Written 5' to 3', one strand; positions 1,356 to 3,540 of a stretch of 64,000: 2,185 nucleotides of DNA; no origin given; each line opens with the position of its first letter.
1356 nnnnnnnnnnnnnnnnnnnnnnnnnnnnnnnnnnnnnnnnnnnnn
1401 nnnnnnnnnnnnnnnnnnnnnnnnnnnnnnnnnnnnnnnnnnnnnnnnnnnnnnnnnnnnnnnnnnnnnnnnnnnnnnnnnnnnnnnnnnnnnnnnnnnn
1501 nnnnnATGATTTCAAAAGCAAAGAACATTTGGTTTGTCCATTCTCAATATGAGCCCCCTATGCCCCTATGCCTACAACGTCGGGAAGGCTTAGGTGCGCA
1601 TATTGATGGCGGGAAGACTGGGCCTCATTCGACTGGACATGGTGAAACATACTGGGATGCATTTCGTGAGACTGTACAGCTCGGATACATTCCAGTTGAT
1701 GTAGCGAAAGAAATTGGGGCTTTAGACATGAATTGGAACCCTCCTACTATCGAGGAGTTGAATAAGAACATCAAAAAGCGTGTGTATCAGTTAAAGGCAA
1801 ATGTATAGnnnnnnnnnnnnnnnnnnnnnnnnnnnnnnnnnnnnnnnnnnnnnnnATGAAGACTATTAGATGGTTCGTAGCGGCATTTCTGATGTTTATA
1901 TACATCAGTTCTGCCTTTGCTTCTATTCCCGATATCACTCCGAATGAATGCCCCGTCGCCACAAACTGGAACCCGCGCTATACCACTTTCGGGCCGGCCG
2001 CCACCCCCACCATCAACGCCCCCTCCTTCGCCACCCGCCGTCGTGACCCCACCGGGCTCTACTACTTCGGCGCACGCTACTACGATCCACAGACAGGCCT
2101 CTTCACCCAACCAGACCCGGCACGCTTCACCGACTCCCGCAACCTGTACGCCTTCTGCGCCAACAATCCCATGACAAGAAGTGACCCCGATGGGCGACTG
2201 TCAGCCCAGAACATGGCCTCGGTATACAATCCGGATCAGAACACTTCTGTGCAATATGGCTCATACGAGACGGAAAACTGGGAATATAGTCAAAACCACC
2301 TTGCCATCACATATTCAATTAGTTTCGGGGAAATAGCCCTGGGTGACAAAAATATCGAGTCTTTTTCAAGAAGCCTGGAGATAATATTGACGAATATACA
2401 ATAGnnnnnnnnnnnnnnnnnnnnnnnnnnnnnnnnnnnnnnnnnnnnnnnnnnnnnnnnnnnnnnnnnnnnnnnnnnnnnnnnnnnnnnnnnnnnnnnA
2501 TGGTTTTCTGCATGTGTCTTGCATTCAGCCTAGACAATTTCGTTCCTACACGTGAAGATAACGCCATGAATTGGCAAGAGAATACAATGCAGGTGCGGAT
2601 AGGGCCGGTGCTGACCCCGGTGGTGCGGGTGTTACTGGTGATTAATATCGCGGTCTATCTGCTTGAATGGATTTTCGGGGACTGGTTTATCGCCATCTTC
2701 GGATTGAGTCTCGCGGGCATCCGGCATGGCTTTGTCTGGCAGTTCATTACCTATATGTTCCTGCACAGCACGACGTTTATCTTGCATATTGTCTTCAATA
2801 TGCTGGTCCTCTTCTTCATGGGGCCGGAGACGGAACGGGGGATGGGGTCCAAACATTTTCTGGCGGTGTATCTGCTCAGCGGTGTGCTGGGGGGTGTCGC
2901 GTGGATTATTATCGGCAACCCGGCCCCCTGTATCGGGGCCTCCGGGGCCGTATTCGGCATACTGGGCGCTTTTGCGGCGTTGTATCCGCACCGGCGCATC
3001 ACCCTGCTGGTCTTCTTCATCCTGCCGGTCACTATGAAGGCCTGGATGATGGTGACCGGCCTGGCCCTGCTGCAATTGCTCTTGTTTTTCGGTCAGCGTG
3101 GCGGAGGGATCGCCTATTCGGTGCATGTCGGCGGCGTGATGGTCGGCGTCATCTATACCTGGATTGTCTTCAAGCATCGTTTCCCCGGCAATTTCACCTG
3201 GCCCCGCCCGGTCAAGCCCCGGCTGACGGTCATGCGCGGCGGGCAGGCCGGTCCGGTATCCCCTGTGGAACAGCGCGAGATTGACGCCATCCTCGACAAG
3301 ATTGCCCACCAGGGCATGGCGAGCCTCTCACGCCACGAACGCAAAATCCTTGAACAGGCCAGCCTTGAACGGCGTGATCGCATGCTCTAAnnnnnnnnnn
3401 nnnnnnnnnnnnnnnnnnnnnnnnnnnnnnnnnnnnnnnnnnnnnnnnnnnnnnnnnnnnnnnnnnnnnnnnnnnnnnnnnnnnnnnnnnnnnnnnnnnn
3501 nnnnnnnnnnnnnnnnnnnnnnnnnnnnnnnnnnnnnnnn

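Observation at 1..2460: Low-GC island carrying two tandem, independently secreted mini-RHS toxin cassettes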

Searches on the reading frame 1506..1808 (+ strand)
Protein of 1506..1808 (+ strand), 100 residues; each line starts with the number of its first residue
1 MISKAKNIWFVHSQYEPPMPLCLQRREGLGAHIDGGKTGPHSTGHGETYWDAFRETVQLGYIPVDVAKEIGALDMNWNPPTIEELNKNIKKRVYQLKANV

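Call 3: search_protein_families(library=pfam, proteins=[window:1506-1808:+], max_evalue=1)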
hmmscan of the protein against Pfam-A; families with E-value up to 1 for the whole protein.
window:1506-1808:+ (100 aa): 0 families

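Call 4: search_protein_families(library=ncbifam, proteins=[window:1506-1808:+], max_evalue=1)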
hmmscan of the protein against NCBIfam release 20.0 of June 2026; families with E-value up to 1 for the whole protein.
window:1506-1808:+ (100 aa): 0 families

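Call 22: find_encoding_contigs(protein=window:1506-1808:+, flank=10000, max_places=10)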
Protein window:1506-1808:+ (100 aa): 1 contig read that carries it; 1 place shown.
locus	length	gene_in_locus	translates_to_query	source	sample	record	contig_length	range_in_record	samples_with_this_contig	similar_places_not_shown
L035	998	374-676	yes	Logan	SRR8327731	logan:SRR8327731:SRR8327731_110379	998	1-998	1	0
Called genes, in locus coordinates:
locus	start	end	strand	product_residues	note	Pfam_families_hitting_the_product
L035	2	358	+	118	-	?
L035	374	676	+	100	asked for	-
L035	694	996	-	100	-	?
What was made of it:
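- Tried and rejected: The one Logan contig is 998 bp (call 22).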

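Call 82: search_protein_families(library=pfam, proteins=[window:1506-1808:+], max_evalue=5)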
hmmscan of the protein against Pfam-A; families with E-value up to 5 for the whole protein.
window:1506-1808:+ (100 aa): 0 families

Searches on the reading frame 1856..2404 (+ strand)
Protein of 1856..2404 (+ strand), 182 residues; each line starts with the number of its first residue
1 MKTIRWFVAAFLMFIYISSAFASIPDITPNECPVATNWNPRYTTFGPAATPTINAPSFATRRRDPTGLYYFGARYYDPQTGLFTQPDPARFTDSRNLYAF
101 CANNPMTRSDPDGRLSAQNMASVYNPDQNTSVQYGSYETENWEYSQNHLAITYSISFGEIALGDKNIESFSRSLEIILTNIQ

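Call 3: search_protein_families(library=pfam, proteins=[window:1856-2404:+], max_evalue=1)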
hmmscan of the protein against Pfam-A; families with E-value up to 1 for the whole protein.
window:1856-2404:+ (182 aa): 1 family
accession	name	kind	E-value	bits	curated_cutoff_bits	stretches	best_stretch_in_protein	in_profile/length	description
PF08265.16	YL1_C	-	0.075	13.2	22.6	1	73-82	9-18/29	YL1 nuclear protein C-terminal domain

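Call 4: search_protein_families(library=ncbifam, proteins=[window:1856-2404:+], max_evalue=1)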
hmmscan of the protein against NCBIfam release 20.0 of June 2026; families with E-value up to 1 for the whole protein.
window:1856-2404:+ (182 aa): 3 families
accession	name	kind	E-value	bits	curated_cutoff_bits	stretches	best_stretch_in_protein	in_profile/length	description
TIGR03696.1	Rhs_assc_core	domain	6.1e-20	71.5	32.5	1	42-113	1-75/76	RHS repeat-associated core domain-containing protein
NF041261.1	RHS_core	equivalog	0.00061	17.7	2000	1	64-112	1212-1259/1261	RHS element core protein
NF033602.0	campy_sm_acidic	equivalog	0.14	12.9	24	1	129-148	6-25/51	highly acidic protein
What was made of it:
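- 1856..2404 (+): Mini-RHS gene 2 (182 aa): signal peptide (1856-1924, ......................|S), core (1964-2200; D87 and D110), shared block (2201-2311), about 31 unique residues (2312-2401). Truncated, likely a remnant. TIGR03696 at E 6.1e-20 (call 4).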

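Call 6: find_encoding_contigs(protein=window:1856-2404:+, flank=10000, max_places=6)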
Protein window:1856-2404:+ (182 aa): no gene with exactly this product is on record in the collection.

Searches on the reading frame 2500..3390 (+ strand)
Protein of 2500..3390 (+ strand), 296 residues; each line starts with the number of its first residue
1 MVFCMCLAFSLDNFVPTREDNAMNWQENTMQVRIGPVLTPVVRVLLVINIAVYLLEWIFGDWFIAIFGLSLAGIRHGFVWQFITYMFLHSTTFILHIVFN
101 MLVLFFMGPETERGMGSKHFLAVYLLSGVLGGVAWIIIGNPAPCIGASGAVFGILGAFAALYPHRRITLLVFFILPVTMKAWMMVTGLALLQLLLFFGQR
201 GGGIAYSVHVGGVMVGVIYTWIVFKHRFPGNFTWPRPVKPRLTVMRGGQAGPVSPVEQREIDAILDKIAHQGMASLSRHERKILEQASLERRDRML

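Call 48: search_protein_families(library=pfam, proteins=[window:2566-3390:+], max_evalue=0.00001)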
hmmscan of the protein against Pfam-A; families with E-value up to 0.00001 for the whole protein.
window:2566-3390:+ (274 aa): 2 families
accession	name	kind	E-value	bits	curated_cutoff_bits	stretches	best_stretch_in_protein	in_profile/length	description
PF01694.28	Rhomboid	-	5.3e-30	104.9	22.6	1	57-203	4-142/143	Rhomboid domain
PF20216.3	DUF6576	-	2.2e-11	44.1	27.3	1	235-266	14-45/47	Family of unknown function (DUF6576)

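Call 80: list_cluster_members(proteins=[window:2500-3390:+, window:2512-3390:+, window:2566-3390:+, window:2587-3390:+, window:477-1490:+, window:4646-5821:-])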
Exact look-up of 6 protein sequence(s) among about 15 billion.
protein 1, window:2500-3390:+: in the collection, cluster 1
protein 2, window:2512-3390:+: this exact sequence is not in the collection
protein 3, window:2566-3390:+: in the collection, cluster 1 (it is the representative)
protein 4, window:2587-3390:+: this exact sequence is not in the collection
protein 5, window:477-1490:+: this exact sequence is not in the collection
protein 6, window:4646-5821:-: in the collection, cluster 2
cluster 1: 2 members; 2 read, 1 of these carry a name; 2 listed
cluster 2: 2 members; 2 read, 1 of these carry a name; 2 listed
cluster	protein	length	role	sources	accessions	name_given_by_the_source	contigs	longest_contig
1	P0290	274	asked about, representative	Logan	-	-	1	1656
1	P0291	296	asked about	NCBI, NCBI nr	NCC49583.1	MAG: rhomboid family intramembrane serine protease [Spartobacteria bacterium] | rhomboid family intramembrane serine protease [Spartobacteria bacterium]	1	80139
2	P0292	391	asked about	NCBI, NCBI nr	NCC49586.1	MAG: flippase-like domain-containing protein [Spartobacteria bacterium] | flippase-like domain-containing protein [Spartobacteria bacterium]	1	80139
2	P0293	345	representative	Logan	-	-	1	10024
